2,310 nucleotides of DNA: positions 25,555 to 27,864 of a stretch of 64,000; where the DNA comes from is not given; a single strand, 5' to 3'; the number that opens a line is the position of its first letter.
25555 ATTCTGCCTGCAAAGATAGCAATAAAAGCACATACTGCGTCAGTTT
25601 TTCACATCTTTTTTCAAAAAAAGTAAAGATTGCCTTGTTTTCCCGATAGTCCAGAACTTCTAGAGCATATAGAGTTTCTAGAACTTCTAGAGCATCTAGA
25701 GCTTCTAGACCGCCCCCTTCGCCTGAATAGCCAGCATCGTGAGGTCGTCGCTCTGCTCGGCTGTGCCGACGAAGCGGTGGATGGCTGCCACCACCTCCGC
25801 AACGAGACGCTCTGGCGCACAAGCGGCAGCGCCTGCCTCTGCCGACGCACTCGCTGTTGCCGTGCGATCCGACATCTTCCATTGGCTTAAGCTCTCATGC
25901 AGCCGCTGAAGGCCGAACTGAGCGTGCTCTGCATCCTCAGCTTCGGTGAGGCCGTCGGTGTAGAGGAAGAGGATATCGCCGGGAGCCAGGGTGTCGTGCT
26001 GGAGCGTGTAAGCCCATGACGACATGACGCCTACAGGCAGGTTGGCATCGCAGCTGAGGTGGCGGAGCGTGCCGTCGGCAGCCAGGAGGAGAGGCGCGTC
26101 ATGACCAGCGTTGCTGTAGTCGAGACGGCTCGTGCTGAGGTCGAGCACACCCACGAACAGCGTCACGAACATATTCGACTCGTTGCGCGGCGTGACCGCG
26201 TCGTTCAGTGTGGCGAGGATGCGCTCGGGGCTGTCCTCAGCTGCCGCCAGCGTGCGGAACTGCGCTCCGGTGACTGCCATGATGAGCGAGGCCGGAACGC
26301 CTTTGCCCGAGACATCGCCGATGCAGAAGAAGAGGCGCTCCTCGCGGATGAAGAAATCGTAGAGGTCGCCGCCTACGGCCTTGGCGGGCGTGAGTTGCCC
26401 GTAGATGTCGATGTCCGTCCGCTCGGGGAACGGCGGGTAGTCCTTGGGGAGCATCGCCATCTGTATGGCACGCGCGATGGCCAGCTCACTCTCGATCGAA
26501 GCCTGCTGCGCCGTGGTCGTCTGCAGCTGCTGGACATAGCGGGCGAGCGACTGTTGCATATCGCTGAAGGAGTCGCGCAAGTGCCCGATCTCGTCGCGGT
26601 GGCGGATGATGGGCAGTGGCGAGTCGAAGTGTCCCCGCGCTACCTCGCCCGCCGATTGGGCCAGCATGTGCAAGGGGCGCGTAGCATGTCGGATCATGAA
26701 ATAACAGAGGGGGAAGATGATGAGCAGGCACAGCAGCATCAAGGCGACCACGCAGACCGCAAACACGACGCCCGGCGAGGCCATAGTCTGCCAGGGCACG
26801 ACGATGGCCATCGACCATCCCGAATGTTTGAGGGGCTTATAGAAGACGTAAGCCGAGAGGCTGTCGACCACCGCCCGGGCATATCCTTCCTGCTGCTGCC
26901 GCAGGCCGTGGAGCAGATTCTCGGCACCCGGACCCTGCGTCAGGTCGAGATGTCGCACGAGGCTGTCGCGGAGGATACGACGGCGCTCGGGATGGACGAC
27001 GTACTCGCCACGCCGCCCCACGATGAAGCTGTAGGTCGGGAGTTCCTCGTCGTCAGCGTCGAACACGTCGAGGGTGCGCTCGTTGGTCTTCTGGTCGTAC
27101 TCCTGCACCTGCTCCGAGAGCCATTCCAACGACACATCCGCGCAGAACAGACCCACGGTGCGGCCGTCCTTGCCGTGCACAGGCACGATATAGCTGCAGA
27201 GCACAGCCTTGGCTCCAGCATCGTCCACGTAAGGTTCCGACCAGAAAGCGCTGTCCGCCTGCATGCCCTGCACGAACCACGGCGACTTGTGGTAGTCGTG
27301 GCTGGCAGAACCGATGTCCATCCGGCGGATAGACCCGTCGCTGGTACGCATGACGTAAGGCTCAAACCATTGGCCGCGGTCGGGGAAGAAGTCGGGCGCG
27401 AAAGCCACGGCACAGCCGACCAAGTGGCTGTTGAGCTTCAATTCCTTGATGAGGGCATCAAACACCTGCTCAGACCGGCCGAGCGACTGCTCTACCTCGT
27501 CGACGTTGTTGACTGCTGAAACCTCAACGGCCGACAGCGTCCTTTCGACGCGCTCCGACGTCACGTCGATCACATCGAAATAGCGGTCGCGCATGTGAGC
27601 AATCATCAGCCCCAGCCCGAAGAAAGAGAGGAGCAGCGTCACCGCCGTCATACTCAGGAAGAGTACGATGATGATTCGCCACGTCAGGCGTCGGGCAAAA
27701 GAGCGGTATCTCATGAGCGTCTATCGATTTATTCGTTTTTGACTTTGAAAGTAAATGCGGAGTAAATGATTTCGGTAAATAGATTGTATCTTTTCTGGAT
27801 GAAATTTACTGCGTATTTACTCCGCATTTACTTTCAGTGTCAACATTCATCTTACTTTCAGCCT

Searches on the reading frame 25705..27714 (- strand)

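Call 69: search_protein_families(library=pfam, proteins=[window:25705-27714:-], max_evalue=0.00001)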
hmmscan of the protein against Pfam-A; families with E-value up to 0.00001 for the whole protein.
window:25705-27714:- (669 aa): 4 families
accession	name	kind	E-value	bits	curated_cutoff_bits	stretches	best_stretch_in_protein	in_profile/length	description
PF07228.17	SpoIIE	-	1.2e-45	156.3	25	1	458-665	2-191/192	Stage II sporulation protein E (SpoIIE)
PF22673.2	MCP-like_PDC_1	-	7.1e-18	65.5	27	1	88-201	5-113/113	Methyl-accepting chemotaxis protein-like, first PDC sensor domain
PF00672.30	HAMP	-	1.8e-11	44.6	25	1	339-391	1-52/53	HAMP domain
PF02743.24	dCache_1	-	6.2e-09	36.2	45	1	140-304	94-239/240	Cache domain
